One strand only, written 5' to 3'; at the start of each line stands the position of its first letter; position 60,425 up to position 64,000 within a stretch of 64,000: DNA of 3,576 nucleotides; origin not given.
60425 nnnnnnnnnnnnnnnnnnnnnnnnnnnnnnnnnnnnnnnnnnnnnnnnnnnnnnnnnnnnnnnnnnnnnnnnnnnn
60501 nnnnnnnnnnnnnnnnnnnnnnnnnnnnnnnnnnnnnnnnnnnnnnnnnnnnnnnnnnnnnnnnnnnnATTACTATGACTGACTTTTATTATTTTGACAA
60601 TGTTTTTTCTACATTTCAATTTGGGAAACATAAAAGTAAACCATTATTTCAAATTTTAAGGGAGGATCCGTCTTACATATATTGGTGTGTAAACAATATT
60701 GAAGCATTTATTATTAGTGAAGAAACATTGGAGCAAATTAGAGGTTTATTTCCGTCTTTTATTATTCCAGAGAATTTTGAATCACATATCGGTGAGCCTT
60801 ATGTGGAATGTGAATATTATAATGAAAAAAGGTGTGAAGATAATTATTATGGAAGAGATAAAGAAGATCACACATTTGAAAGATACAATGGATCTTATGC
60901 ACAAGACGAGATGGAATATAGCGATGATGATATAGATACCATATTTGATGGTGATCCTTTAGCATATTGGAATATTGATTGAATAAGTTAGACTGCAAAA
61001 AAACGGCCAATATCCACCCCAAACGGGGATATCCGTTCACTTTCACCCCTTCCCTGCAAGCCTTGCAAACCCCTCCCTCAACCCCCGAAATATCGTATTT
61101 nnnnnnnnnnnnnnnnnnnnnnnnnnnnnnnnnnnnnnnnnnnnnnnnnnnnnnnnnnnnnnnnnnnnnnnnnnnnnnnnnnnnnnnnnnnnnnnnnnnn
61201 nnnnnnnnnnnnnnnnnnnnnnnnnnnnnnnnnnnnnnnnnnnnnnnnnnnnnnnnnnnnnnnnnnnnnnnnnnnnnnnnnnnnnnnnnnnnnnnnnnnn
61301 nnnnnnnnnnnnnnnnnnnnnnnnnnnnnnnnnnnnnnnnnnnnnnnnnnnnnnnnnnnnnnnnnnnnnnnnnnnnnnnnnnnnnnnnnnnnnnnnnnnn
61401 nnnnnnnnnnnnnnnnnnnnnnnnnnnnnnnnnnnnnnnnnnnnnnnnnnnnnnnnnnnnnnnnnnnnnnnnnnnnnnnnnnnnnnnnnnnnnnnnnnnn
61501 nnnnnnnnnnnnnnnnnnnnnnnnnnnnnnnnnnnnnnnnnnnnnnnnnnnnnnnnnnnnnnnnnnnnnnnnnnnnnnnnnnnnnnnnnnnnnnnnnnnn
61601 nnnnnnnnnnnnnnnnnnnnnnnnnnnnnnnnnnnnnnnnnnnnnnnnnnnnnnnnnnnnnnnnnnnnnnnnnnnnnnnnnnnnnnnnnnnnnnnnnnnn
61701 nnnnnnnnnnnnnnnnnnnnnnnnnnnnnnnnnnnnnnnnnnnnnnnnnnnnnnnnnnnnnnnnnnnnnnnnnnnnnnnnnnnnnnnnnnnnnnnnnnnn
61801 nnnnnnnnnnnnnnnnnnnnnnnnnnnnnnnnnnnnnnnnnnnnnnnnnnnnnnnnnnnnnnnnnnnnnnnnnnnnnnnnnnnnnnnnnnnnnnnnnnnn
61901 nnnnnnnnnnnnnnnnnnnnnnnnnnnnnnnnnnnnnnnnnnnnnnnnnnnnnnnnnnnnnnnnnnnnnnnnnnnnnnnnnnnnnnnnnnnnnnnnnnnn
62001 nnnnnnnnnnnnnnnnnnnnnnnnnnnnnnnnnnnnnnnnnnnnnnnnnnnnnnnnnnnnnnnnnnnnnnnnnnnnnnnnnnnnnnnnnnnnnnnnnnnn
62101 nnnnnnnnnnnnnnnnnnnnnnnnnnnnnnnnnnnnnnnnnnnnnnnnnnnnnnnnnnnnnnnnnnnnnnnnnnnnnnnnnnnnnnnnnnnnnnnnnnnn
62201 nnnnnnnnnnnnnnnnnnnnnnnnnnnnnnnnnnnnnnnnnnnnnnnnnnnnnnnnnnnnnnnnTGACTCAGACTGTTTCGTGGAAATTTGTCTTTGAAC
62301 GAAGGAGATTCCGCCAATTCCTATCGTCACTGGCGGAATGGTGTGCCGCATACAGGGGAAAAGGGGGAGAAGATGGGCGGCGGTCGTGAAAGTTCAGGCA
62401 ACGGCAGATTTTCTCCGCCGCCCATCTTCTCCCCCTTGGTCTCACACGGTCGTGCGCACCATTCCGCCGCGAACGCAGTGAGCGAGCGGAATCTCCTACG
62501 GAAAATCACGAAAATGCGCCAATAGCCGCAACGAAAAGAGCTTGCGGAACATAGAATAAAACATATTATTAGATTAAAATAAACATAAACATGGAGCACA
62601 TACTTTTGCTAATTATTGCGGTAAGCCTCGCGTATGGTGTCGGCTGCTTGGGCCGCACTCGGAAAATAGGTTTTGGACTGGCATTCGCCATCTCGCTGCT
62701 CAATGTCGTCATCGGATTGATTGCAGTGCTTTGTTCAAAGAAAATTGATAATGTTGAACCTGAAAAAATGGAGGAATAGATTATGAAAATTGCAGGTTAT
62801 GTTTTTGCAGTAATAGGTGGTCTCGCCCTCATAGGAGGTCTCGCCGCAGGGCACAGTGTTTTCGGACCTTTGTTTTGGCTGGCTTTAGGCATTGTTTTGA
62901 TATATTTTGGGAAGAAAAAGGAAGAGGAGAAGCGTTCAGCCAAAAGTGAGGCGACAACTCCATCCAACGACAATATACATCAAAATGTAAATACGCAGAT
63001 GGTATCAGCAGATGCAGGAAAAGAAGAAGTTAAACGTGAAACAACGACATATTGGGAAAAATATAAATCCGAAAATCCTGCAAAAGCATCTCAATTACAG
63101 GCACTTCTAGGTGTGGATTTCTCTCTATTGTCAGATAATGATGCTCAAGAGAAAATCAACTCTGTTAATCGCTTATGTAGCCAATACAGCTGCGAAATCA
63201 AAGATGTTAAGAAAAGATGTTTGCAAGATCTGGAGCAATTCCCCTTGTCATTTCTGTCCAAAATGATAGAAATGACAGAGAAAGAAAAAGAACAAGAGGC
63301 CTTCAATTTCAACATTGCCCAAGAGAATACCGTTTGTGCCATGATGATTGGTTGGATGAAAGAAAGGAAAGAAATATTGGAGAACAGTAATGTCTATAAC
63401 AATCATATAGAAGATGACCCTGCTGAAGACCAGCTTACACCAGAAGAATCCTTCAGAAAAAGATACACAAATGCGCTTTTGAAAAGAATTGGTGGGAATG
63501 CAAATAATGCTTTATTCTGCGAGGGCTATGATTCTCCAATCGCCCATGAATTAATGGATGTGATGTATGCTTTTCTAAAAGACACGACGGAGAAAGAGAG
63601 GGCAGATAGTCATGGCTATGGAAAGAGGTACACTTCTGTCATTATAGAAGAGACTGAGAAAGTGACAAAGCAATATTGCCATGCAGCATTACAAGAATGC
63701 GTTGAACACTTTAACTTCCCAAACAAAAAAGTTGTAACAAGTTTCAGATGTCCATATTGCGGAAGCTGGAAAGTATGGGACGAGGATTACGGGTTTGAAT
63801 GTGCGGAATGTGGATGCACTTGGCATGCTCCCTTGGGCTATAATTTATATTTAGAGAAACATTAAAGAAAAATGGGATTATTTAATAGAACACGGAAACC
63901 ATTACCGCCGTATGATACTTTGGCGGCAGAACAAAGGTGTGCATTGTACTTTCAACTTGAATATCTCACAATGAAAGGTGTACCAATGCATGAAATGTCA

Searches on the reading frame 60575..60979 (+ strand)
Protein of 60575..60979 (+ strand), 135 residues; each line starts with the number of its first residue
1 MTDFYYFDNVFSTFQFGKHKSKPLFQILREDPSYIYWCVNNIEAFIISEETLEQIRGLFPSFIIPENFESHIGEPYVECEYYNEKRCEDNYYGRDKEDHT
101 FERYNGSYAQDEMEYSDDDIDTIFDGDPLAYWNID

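Call 96: search_protein_families(library=pfam, proteins=[window:60575-60979:+], max_evalue=0.01)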
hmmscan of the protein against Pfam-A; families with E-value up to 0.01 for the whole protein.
window:60575-60979:+ (135 aa): 1 family
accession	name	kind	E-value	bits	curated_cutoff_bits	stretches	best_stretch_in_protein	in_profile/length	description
PF20600.3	ExoX-like_C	-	8e-11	41.6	26.5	1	14-42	1-29/30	Exodeoxyribonuclease X-like C-terminal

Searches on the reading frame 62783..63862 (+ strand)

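Call 96: search_protein_families(library=pfam, proteins=[window:62783-63862:+], max_evalue=0.01)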
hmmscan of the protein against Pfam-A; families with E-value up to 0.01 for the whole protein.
window:62783-63862:+ (360 aa): 1 family
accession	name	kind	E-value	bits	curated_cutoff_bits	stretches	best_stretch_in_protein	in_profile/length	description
PF08271.17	Zn_Ribbon_TF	-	0.0081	16.1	29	0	321-345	1-27/43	TFIIB zinc-binding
